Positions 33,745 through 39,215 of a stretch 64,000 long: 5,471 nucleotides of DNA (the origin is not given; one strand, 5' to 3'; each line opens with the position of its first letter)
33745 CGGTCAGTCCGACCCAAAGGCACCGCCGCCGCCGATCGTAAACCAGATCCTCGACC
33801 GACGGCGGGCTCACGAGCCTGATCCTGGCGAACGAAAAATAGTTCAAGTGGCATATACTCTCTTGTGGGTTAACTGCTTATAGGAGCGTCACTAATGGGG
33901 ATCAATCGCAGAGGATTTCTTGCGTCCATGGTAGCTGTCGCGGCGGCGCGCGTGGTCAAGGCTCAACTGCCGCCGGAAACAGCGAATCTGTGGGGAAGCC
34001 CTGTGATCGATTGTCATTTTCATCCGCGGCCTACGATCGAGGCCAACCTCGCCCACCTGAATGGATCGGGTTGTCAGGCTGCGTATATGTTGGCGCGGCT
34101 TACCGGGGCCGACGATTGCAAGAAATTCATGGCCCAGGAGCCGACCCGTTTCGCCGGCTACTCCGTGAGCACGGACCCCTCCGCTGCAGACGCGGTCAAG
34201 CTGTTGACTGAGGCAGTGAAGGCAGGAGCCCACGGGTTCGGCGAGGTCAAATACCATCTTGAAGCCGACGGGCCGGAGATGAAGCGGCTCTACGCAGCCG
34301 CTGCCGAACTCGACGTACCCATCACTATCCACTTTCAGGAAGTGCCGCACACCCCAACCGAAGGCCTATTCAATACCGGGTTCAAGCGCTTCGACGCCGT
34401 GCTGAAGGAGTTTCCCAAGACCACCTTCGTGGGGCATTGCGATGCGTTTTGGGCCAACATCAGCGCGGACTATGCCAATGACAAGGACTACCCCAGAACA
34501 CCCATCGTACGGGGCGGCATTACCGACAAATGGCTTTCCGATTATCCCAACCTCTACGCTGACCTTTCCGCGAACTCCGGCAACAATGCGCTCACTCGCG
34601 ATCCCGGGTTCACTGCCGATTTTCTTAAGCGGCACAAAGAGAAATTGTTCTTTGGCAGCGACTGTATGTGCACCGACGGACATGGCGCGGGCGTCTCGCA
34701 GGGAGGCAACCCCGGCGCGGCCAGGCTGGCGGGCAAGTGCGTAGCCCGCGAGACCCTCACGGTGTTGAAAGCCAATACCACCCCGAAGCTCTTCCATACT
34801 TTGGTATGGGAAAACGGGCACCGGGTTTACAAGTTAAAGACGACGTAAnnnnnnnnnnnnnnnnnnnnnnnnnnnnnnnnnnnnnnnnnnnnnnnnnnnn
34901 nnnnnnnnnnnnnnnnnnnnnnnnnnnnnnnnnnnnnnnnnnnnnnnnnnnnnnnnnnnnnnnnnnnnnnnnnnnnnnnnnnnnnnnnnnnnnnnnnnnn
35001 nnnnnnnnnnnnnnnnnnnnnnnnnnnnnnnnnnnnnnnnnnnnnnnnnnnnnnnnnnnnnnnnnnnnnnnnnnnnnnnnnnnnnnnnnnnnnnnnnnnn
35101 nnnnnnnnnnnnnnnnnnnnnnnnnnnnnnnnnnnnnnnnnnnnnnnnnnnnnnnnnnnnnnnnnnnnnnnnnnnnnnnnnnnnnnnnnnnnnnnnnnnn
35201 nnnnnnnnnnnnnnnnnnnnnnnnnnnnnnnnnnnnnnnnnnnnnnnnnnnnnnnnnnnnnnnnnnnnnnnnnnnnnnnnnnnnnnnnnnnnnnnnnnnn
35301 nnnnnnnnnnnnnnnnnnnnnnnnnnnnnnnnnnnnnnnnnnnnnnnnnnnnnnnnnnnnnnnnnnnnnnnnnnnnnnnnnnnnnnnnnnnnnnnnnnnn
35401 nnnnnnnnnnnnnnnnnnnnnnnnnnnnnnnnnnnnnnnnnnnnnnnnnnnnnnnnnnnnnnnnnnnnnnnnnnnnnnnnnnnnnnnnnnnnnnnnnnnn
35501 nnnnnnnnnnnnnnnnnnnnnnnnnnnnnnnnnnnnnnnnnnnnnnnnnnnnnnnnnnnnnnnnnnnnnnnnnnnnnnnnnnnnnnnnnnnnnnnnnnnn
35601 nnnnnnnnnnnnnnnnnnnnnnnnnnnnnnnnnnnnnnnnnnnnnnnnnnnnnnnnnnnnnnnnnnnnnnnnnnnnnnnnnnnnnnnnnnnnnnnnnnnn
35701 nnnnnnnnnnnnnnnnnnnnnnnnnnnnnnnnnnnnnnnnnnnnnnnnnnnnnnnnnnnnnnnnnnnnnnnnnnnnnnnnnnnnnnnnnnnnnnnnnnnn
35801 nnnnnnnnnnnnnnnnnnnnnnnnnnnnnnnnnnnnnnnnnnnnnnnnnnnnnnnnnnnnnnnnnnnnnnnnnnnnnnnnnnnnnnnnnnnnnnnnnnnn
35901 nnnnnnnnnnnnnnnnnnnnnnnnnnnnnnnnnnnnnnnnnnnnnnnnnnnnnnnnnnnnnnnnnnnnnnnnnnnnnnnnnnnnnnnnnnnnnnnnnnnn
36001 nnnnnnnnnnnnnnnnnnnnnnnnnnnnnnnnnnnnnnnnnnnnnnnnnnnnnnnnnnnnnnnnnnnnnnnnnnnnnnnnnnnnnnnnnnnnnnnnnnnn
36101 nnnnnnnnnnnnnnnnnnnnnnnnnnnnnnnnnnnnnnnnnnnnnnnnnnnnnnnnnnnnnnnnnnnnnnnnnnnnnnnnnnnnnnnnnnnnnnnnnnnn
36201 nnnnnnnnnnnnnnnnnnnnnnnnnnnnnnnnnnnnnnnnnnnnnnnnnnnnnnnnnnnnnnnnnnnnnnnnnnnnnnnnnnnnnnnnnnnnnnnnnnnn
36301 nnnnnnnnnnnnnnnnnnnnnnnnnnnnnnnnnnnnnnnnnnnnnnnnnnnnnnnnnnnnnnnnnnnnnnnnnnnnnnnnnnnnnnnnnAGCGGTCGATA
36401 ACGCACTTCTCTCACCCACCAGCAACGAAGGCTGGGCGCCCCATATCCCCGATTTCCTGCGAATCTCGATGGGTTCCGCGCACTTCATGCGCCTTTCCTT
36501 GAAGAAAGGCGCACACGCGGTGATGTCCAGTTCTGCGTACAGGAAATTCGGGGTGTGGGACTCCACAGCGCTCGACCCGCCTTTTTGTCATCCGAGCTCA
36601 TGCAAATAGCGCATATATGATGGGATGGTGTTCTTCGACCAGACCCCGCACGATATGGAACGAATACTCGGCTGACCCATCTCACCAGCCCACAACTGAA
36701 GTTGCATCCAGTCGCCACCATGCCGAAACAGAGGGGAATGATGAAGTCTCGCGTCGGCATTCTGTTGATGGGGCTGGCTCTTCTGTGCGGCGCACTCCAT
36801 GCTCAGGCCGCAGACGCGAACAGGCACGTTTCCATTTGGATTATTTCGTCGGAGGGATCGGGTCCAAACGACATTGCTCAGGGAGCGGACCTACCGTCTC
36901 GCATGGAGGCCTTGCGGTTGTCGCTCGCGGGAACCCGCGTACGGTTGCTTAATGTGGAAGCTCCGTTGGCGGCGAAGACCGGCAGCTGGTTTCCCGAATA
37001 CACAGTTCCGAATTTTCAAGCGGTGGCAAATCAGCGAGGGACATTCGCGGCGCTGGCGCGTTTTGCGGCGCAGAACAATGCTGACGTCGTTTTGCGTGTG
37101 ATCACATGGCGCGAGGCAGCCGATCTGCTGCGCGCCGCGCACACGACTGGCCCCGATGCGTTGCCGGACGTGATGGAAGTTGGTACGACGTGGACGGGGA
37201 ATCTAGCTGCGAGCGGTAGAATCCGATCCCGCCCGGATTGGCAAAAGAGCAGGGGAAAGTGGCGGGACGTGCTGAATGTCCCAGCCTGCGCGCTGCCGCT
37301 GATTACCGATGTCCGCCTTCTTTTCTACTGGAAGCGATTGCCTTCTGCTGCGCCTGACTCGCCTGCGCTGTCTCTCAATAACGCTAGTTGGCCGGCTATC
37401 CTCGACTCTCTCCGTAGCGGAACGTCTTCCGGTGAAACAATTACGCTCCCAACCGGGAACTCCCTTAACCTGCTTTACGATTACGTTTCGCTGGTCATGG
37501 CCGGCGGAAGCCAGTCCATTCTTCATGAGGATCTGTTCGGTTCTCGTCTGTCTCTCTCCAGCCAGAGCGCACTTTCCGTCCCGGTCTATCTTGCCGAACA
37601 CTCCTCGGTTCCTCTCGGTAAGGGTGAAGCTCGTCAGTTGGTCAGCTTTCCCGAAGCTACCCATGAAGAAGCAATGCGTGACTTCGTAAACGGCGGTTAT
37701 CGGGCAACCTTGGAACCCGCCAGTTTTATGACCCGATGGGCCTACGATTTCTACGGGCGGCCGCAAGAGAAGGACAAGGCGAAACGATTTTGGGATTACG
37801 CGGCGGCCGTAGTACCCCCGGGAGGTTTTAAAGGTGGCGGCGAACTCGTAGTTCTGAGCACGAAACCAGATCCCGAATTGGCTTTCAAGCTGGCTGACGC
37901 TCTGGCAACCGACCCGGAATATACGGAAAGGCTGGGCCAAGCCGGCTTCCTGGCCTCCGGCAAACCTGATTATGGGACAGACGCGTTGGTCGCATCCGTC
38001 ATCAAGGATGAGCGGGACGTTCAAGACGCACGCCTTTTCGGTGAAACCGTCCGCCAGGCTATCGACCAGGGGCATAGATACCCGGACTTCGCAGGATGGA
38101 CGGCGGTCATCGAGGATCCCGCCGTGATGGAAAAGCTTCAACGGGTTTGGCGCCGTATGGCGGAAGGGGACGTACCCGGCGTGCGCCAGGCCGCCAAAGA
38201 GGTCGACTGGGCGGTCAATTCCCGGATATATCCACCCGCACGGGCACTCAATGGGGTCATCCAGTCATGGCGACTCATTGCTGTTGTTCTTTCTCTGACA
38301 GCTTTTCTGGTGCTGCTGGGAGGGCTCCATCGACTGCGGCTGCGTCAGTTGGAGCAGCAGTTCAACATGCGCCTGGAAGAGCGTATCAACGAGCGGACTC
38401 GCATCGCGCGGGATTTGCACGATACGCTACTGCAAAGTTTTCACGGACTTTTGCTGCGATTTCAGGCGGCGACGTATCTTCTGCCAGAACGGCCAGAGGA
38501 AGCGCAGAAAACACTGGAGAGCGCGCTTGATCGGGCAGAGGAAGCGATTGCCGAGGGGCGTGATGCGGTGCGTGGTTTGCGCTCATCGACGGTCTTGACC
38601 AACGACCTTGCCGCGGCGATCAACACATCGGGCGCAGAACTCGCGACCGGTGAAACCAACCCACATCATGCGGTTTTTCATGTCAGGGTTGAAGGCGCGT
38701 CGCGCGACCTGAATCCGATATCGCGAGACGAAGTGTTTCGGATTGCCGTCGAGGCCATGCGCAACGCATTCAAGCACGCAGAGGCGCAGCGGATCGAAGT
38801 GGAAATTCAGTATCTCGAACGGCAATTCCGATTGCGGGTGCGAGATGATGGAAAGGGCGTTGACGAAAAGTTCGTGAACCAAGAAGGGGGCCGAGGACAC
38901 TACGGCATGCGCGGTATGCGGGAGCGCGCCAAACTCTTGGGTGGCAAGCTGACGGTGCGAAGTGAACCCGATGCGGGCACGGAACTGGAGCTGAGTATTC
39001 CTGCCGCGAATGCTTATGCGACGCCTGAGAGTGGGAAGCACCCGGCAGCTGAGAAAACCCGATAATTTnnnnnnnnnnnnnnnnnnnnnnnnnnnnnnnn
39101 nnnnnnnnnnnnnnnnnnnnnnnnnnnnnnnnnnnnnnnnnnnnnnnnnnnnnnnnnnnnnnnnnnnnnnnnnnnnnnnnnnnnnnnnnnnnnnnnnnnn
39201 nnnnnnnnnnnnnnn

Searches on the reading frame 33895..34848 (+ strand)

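Call 48: search_protein_families(library=pfam, proteins=[window:33895-34848:+], max_evalue=0.001)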
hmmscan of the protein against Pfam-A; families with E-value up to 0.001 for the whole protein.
window:33895-34848:+ (317 aa): 2 families
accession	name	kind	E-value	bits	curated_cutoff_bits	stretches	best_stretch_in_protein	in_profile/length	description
PF04909.20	Amidohydro_2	-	9.1e-11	42.5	26.4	1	79-313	73-288/289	Amidohydrolase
PF22224.1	AbpA-like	-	0.00082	19.7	27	0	62-124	14-74/172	Amylase-binding protein AbpA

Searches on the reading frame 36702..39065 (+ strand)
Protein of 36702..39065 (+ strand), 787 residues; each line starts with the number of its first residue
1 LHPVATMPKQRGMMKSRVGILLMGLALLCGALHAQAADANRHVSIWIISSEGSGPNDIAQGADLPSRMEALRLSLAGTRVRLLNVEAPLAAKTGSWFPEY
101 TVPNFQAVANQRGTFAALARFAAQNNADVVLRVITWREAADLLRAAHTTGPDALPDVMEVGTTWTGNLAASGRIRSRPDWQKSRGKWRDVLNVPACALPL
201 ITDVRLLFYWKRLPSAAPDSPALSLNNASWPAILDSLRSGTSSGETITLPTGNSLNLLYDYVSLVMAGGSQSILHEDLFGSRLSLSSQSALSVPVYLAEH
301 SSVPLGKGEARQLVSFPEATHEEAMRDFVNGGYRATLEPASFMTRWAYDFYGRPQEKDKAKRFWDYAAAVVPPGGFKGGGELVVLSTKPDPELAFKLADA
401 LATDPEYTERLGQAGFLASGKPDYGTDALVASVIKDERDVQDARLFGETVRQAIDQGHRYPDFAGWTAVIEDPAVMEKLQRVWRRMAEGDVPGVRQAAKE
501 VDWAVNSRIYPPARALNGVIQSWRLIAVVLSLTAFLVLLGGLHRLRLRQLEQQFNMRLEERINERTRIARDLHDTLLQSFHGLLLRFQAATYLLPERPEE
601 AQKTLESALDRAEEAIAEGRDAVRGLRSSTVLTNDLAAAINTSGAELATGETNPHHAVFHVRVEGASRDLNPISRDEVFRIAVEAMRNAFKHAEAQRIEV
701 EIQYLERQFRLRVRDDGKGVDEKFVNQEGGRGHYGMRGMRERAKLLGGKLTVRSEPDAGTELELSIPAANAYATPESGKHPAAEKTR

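Call 4: search_protein_families(library=pfam, proteins=[window:36702-39065:+], max_evalue=0.01)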
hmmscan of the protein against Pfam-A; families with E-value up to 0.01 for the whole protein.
window:36702-39065:+ (787 aa): 6 families
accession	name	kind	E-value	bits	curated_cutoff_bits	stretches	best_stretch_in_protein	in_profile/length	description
PF07730.19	HisKA_3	-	2.2e-17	63.8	24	1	564-629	1-66/68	Histidine kinase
PF02518.31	HATPase_c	-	3.3e-15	56.9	26.4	1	676-769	4-110/111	Histidine kinase-, DNA gyrase B-, and HSP90-like ATPase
PF13581.12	HATPase_c_2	-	1.3e-06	28.8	27.4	1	669-739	23-108/127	Histidine kinase-like ATPase domain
PF01547.30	SBP_bac_1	-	5.6e-06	27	26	1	119-404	15-303/307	Bacterial extracellular solute-binding protein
PF13416.11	SBP_bac_8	-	0.00019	21.8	27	0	346-419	195-260/279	Bacterial extracellular solute-binding protein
PF13589.12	HATPase_c_3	-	0.0063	17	25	0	683-726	8-51/137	Histidine kinase-, DNA gyrase B-, and HSP90-like ATPase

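Call 5: search_protein_families(library=ncbifam, proteins=[window:36702-39065:+], max_evalue=0.01)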
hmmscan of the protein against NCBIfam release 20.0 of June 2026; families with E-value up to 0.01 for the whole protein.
window:36702-39065:+ (787 aa): 13 families
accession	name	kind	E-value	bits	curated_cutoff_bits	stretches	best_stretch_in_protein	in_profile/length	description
NF052443.1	SensHisKinMctS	equivalog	3.9e-27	94.7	700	1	528-771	214-451/457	two-component system sensor histidine kinase MctS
NF008184.0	PRK10935.1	equivalog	1e-25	90.4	553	1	562-770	361-561/565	nitrate/nitrite two-component system sensor histidine kinase NarQ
NF008649.0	PRK11644.1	equivalog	6.1e-22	78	408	1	556-769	297-497/499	signal transduction histidine-protein kinase/phosphatase UhpB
NF047786.1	his_kin_MadS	equivalog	3.8e-21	75.7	500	1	562-767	228-434/434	MadS family sensor histidine kinase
NF007896.0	PRK10600.1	equivalog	5.5e-20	71.5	578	1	562-768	388-585/598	nitrate/nitrite two-component system sensor histidine kinase NarX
NF052531.1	Strep_LiaS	equivalog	5.6e-19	68.6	450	1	562-767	128-326/328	envelope stress sensor histidine kinase LiaS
NF047322.1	HK_morpho_MacS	equivalog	1.1e-13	51.1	300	1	540-767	157-367/367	MacS family sensor histidine kinase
NF008298.1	PRK11086.1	subfamily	2.4e-06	26.3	520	1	688-768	437-525/529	DcuS/MalK family sensor histidine kinase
NF011874.0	PRK15347.1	equivalog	1.2e-05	23.6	852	1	681-776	517-621/921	two component system sensor kinase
NF051872.1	HisKinPhyk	equivalog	0.00015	20.5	750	1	681-764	453-534/537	sensor histidine kinase PhyK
TIGR02916.1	PEP_his_kin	equivalog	0.00047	18.9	300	1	604-767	516-679/679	XrtA/PEP-CTERM system histidine kinase PrsK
NF040691.1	MtrAB_MtrB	equivalog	0.0024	17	450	0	678-769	388-493/507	MtrAB system histidine kinase MtrB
NF007007.0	PRK09470.1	equivalog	0.0038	16.2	486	1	677-726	354-403/463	envelope stress sensor histidine kinase CpxA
